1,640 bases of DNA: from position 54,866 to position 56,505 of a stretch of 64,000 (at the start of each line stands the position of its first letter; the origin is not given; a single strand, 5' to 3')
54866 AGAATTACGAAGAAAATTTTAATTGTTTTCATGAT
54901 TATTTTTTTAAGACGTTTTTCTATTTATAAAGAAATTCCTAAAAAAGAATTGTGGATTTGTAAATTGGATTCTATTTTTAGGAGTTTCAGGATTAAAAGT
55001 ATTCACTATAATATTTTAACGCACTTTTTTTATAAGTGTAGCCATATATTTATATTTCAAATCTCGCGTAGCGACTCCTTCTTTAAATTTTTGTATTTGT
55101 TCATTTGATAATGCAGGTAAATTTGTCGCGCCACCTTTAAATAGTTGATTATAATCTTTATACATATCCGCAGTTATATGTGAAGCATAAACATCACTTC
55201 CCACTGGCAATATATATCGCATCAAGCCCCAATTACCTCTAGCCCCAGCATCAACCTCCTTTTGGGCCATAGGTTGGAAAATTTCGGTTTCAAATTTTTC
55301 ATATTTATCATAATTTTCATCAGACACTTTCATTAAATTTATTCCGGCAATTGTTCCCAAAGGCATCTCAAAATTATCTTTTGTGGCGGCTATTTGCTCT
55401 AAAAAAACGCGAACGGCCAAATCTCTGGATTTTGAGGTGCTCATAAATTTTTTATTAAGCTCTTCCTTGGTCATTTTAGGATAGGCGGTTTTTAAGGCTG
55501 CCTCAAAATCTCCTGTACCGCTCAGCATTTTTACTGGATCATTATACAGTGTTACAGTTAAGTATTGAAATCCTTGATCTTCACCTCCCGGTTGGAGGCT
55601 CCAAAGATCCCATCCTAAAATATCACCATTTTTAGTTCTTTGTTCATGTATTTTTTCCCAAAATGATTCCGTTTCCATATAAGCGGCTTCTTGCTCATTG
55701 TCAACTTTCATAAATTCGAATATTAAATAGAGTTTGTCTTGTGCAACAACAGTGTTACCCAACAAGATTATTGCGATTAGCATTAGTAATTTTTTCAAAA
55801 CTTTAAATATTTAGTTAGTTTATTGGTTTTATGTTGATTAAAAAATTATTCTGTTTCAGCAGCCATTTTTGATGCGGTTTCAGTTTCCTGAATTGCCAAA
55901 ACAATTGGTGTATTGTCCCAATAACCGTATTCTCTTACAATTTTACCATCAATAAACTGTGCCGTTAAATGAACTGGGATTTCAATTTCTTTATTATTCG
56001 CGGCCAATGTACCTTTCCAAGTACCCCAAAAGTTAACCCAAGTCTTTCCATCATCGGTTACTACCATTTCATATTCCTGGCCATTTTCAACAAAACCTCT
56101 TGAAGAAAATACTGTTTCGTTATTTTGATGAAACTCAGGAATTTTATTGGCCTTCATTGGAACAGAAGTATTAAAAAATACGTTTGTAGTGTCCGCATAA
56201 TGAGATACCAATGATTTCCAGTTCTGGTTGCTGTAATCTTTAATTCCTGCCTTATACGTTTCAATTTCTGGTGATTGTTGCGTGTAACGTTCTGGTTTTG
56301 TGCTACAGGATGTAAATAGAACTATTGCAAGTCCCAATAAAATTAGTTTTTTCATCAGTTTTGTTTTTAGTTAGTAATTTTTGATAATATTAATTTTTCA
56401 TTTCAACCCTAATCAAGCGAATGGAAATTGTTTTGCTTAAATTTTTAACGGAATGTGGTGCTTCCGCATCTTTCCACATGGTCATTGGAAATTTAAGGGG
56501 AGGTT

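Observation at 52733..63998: HTCS followed by ten small, mostly exported NTF2-like / two-module alpha+beta / cupin proteins plus a cytochrome c and an SDR, with no SusC/D or glycoside hydrolase in view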

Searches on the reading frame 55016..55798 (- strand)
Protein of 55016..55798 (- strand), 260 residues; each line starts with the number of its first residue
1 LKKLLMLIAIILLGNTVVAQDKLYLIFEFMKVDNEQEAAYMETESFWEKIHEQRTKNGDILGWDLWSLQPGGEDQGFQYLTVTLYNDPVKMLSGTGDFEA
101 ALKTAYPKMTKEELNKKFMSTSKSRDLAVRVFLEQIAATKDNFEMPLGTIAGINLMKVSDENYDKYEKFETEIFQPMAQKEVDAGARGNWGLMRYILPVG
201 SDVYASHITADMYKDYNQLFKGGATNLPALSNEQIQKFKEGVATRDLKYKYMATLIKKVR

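Call 3: search_protein_families(library=pfam, proteins=[window:55016-55798:-], max_evalue=0.1)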
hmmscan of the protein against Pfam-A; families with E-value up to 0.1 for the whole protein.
window:55016-55798:- (260 aa): 0 families

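Call 6: search_protein_families(library=ncbifam, proteins=[window:55016-55798:-], max_evalue=0.1)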
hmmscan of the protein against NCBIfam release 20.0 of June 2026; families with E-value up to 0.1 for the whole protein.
window:55016-55798:- (260 aa): 0 families

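Call 48: search_solved_structures(query=A3, max_evalue=10)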
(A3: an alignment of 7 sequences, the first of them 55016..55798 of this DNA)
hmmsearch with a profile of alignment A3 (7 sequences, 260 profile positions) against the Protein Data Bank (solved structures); distinct sequences matched with E-value up to 10: 0.

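Call 50: find_homologous_proteins(query=A3)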
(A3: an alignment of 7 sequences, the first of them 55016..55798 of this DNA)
Query A3 (7 sequences) (260 aa, profile of the alignment): 674 proteins with E <= 0.001 among 2851 candidates; the best 120 are listed.
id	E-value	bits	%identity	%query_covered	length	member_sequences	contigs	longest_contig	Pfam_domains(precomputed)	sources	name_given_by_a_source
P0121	1.5e-147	508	82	100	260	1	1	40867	-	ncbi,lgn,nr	ncbi:MAG: hypothetical protein Q8S41_03355 [Lutibacter sp.]|nr:hypothetical protein [Lutibacter sp.]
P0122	5.1e-147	506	84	100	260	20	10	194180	-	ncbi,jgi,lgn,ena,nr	ncbi:MAG: hypothetical protein APF83_08040 [Lutibacter sp. BRH_c52]|nr:MAG: hypothetical protein APF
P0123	1.4e-146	505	81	100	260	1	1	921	-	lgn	-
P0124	2.1e-146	504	79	100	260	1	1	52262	-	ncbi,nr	ncbi:MAG: hypothetical protein RQ864_00995 [Lutibacter sp.]|nr:hypothetical protein [Lutibacter sp.]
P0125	4.0e-146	503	80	100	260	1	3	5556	-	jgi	jgi:hypothetical protein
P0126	4.5e-146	503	86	100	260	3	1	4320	-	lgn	-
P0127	5.4e-145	500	81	100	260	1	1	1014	-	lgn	-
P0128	1.4e-144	498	98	100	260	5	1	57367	-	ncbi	ncbi:MAG TPA: hypothetical protein VIN72_05285 [Lutibacter sp.]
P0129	4.5e-144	497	82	98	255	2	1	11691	-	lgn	-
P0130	5.8e-144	496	87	100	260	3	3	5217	-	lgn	-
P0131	2.7e-143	494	86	100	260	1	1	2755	-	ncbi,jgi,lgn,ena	-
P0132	9.6e-143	492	79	100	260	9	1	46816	-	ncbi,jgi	jgi:hypothetical protein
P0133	2.8e-142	491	84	100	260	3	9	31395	-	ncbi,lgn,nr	ncbi:MAG: hypothetical protein Q7T92_02905 [Lutibacter sp.]|nr:hypothetical protein [Lutibacter sp.]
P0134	3.8e-142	490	85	100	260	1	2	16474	-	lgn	-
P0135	3.9e-142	490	82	95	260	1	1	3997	-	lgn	-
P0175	2.2e-132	458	79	100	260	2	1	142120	-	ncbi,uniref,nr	ncbi:hypothetical protein [Flavobacterium franklandianum]|uniref:Uncharacterized protein n=1 Tax=Fla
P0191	5.2e-129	447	77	100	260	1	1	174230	-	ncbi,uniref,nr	ncbi:hypothetical protein LB467_03040 [Salegentibacter sp. JZCK2]|uniref:hypothetical protein n=1 Ta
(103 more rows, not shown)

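Call 51: find_encoding_contigs(protein=P0175, flank=10000, max_places=1)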
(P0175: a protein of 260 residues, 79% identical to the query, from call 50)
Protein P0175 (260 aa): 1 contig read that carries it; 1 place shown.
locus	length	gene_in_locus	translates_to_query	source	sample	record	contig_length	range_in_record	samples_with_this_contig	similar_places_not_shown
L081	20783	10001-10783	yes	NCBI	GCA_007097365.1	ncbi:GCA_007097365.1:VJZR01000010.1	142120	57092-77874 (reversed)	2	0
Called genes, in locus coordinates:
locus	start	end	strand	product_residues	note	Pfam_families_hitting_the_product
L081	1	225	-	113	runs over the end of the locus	PF01250:Ribosomal_S6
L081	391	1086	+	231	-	PF00072:Response_reg, PF04397:LytTR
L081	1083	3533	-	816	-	PF17764:PriA_3primeBD, PF00270:DEAD, PF04851:ResIII, PF18319:Zn_ribbon_PriA, PF00271:Helicase_C, PF18074:PriA_C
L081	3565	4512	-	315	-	PF03631:Virul_fac_BrkB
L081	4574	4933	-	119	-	PF05635:23S_rRNA_IVP, PF22296:bAvd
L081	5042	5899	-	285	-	PF02749:QRPTase_N, PF01729:QRPTase_C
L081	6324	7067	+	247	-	PF00072:Response_reg, PF04397:LytTR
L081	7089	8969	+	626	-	PF00515:TPR_1 (faint), PF07719:TPR_2 (faint), PF13181:TPR_8 (faint), PF13424:TPR_12, PF28559:TPR_SusR (weak), PF13424:TPR_12, PF07568:HisKA_2, PF02518:HATPase_c, +4 more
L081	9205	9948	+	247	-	-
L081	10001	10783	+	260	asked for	-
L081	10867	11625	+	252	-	-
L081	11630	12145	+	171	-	PF07366:SnoaL, PF12680:SnoaL_2 (weak)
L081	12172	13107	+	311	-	PF12680:SnoaL_2 (faint)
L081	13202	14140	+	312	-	PF01073:3Beta_HSD, PF01370:Epimerase, PF07993:NAD_binding_4, PF13460:NAD_binding_10 (faint), PF16363:GDP_Man_Dehyd (weak)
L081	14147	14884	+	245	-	-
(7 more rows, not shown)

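Call 52: find_encoding_contigs(protein=P0191, flank=10000, max_places=1)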
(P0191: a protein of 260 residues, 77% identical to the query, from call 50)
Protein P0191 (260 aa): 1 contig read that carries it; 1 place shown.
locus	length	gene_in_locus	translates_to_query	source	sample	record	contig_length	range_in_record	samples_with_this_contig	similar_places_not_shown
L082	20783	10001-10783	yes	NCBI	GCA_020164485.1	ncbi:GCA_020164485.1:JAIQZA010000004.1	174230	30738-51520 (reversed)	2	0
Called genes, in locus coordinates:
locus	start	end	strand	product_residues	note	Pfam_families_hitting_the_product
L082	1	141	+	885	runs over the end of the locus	PF00989:PAS (faint), PF13426:PAS_9 (faint), PF08448:PAS_4, PF14598:PAS_11 (faint), PF01590:GAF (weak), PF08447:PAS_3, PF08448:PAS_4 (weak), PF08447:PAS_3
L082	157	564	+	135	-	PF00072:Response_reg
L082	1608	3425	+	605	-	-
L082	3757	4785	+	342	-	PF13593:SBF_like (weak), PF01758:SBF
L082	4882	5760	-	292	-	PF00892:EamA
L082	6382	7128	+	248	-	PF00072:Response_reg, PF04397:LytTR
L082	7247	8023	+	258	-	-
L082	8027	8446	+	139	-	-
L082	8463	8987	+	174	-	PF07366:SnoaL, PF12680:SnoaL_2 (weak)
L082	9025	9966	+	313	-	PF01073:3Beta_HSD, PF01370:Epimerase, PF03435:Sacchrp_dh_NADP (weak), PF05368:NmrA (faint), PF07993:NAD_binding_4, PF13460:NAD_binding_10 (weak), PF16363:GDP_Man_Dehyd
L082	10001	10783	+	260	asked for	-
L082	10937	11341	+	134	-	PF01042:Ribonuc_L-PSP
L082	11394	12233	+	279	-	PF13577:SnoaL_4 (weak), PF13474:SnoaL_3 (weak), PF14534:DUF4440, PF12680:SnoaL_2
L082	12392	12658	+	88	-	-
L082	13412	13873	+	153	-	PF01797:Y1_Tnp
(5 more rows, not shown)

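Call 70: predict_structure(alignment_id=A6)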
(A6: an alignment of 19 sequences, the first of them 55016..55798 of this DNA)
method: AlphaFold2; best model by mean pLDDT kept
length: 260 residues; sequences in the alignment: 19
mean_pLDDT: 65.0   pTM: 0.51
mean pLDDT of the five models: 65.0, 57.6, 42.7, 41.4, 39.8
residues with pLDDT >= 90: 5; 70-90: 100; 50-70: 112; < 50: 43
segments of 3 or more residues with pLDDT < 50: 12-21, 69-73, 141-146, 196-203, 253-260
pLDDT, mean of each block of 10 residues (from residue 1): 65 38 60 76 82 77 60 55 63 61 89 82 65 52 51 68 78 78 72 47 55 67 60 80 67 40
secondary structure, 60 per line:
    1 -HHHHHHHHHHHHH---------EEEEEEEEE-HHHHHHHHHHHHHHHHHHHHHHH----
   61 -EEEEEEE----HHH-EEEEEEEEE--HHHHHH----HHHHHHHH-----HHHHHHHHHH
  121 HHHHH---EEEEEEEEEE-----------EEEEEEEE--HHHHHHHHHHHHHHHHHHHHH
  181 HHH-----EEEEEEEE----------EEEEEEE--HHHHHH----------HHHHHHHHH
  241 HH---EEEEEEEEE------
elements in order: H2-14 E24-32 H34-56 E62-68 E77-85 H88-93 H98-105 H111-125 E129-138 E150-157 H160-183 E189-196 E207-213 H216-221 H232-242 E246-254

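Call 73: fold_search(model_id=the predicted structure, library=pdb)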
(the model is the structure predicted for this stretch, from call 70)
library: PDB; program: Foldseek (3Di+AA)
matches with E <= 10: 1187; with E <= 0.001: 83
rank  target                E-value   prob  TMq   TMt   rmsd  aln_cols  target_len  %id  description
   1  2pgc_A                5.5e-09  1.00  0.53  0.64   5.5       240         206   12  Crystal structure of a a marine metagenome protein (jcvi_pep_1096685590403) from uncultured marine organism at 2.53 A  (released 2007-04-24)
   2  3mcs_B                1.1e-08  1.00  0.52  0.59   6.6       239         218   12  Crystal structure of Putative monooxygenase (FN1347) from FUSOBACTERIUM NUCLEATUM SUBSP. NUCLEATUM ATCC 25586 at 2.55  (released 2010-05-19)
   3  3mcs_A                1.1e-08  1.00  0.52  0.60   6.5       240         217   12  Crystal structure of Putative monooxygenase (FN1347) from FUSOBACTERIUM NUCLEATUM SUBSP. NUCLEATUM ATCC 25586 at 2.55  (released 2010-05-19)
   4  2pgc_B                1.1e-08  1.00  0.52  0.63   5.7       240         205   11  Crystal structure of a a marine metagenome protein (jcvi_pep_1096685590403) from uncultured marine organism at 2.53 A  (released 2007-04-24)
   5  2pgc_C                1.8e-08  1.00  0.54  0.66   5.3       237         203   13  Crystal structure of a a marine metagenome protein (jcvi_pep_1096685590403) from uncultured marine organism at 2.53 A  (released 2007-04-24)
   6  3f44                  2.2e-07  1.00  0.48  0.56   5.9       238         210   10  Crystal structure of putative monooxygenase (YP_193413.1) from Lactobacillus acidophilus NCFM at 1.55 A resolution (released 2008-11-18)
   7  6qne_A                4.3e-07  1.00  0.54  0.47   6.7       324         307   11  Y102G mutated sulfur oxygenase reductase from Acidianus ambivalens (released 2020-03-04)
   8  2cb2_A                8.0e-07  1.00  0.55  0.48   6.9       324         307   10  Sulfur Oxygenase Reductase from Acidianus Ambivalens (released 2006-02-24)
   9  6qkm_A                8.5e-07  1.00  0.57  0.50   5.7       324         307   10  Diallyl trisulfide inhibited sulfur oxygenase reductase (released 2020-02-19)
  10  6qmv_A                1.0e-06  1.00  0.55  0.47   6.7       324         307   10  E87D sulfur oxygenase reductase (released 2020-03-04)
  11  6qjc_A                1.5e-06  1.00  0.55  0.48   6.9       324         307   10  Dimethyl disulfide inhibited sulfur oxygenase reductase (released 2020-02-05)
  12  5f9p_B                2.0e-06  1.00  0.46  0.49   7.7       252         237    8  Crystal structure study of anthrone oxidase-like protein (released 2016-12-14)
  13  5f9p_A                3.6e-06  1.00  0.46  0.49   7.2       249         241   11  Crystal structure study of anthrone oxidase-like protein (released 2016-12-14)
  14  9miq_B                4.9e-06  1.00  0.42  0.48   7.7       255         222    7  Wild-type Coproheme Decarboxylase from Streptomyces Coelicolor in complex with Monovinyl, Monopropionate Deuteroheme (released 2025-10-22)
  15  9kdp_A                6.3e-06  1.00  0.45  0.49   7.8       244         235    9  Crystal structure of monooxygenase PenE (released 2025-07-09)
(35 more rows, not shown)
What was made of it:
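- Checked: g7 gives the same top hits from a weaker model (pLDDT 65; calls 70, 73).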

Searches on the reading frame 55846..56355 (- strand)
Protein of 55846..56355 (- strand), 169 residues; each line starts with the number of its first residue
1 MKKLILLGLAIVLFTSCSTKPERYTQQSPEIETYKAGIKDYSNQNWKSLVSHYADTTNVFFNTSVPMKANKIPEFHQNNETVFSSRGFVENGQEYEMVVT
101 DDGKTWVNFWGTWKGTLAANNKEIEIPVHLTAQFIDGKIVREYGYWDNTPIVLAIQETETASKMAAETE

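Call 3: search_protein_families(library=pfam, proteins=[window:55846-56355:-], max_evalue=0.1)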
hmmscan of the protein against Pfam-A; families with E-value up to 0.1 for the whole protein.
window:55846-56355:- (169 aa): 3 families
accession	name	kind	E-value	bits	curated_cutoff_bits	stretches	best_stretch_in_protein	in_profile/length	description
PF07366.18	SnoaL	-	0.00035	20.8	28.4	1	41-151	11-122/126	SnoaL-like polyketide cyclase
PF00754.31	F5_F8_type_C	-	0.0078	16.8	28.2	0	89-141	60-114/127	F5/8 type C domain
PF12680.13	SnoaL_2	-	0.011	16.8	27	1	42-141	9-101/102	SnoaL-like domain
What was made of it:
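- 55846..56355 (-): g6: SnoaL/NTF2-like lipoprotein (FTSC lipobox). Pfam SnoaL 3.5e-4 (call 3).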

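Call 6: search_protein_families(library=ncbifam, proteins=[window:55846-56355:-], max_evalue=0.1)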
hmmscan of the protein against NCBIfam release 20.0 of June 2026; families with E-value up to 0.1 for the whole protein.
window:55846-56355:- (169 aa): 5 families
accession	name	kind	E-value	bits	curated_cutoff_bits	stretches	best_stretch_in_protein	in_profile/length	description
NF041193.1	lipo_SP0191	subfamily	0.0026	17.8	75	1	1-109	1-81/190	SP0191 family lipoprotein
TIGR03302.1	OM_YfiO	subfamily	0.0051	16.3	81.4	1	2-58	2-61/239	outer membrane protein assembly factor BamD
TIGR04429.1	Phr_nterm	subfamily_domain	0.012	16.1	25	1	1-18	1-20/28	Phr family secreted Rap phosphatase inhibitor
NF050142.1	PG1828_fam_lipo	equivalog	0.061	14.1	50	0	1-23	1-25/59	PG1828 family lipoprotein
TIGR02096.1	TIGR02096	subfamily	0.09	13.1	97.1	0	111-152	77-125/129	ketosteroid isomerase-related protein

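Call 94: search_solved_structures(query=A8, max_evalue=1)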
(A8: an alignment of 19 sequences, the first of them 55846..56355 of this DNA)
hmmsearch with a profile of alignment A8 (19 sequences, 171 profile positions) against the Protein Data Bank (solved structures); distinct sequences matched with E-value up to 1: 26.
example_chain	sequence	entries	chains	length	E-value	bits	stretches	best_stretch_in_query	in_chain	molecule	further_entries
8r20_A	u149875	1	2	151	2.4e-05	27.6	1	89-160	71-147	Hydroxylase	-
2gey_A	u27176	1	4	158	0.00012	25.3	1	89-161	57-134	AclR protein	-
3grd_A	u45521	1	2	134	0.00027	24.2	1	82-152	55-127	uncharacterized NTF2-superfamily protein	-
6hnn_A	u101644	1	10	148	0.0012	22.1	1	85-158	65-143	Putative polyketide cyclase IdmH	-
3kkg_A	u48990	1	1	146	0.0072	19.5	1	84-158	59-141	Putative SnoaL-like polyketide cyclase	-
8ysb_A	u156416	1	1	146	0.028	17.6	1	36-162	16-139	Predicted ester cyclase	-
8kaa_A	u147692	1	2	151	0.035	17.3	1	89-156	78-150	ester cyclase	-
9n2d_F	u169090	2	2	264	0.081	16.1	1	1-49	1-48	Bam D | DNA uptake lipoprotein-like protein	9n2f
7mpi_AP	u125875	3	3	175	0.1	15.8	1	62-122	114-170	60S ribosomal protein L17-A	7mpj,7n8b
2yoi_A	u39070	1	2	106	0.13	15.5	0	89-118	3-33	LECA THIOREDOXIN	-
6hnl_A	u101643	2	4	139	0.13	15.4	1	85-158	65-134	Putative polyketide cyclase IdmH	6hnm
3ec9_A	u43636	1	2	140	0.14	15.3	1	112-158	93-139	uncharacterized NTF2-like protein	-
9pxg_D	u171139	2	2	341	0.17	15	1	5-59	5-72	Outer membrane protein assembly factor BamD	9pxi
2ynx_A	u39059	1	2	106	0.31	14.2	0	94-118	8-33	LACA THIOREDOXIN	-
3k0z_A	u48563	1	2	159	0.31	14.2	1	118-161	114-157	Putative polyketide cyclase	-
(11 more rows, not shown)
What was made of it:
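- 55846..56355 (-): Family profile against the 8r20 'Hydroxylase' entry and AclR at 2e-5 to 1e-4 (call 94).
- On NTF2-like / SnoaL superfamily (g3, g6, g8, g9): A g3/g6 profile matches 8r20, AclR and 3grd at 2e-5 to 3e-4 (call 94).
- Closest known: Aromatic polyketide tailoring enzymes: SnoaL/AclR/SnoaL2. Same: A g3/g6 profile hits a SnoaL-like 'Hydroxylase' entry (8r20), AclR and IdmH (call 94).
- Checked: A g3/g6 profile matches a SnoaL-like 'Hydroxylase' entry (8r20) and AclR at 2e-5 to 1e-4 (call 94).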
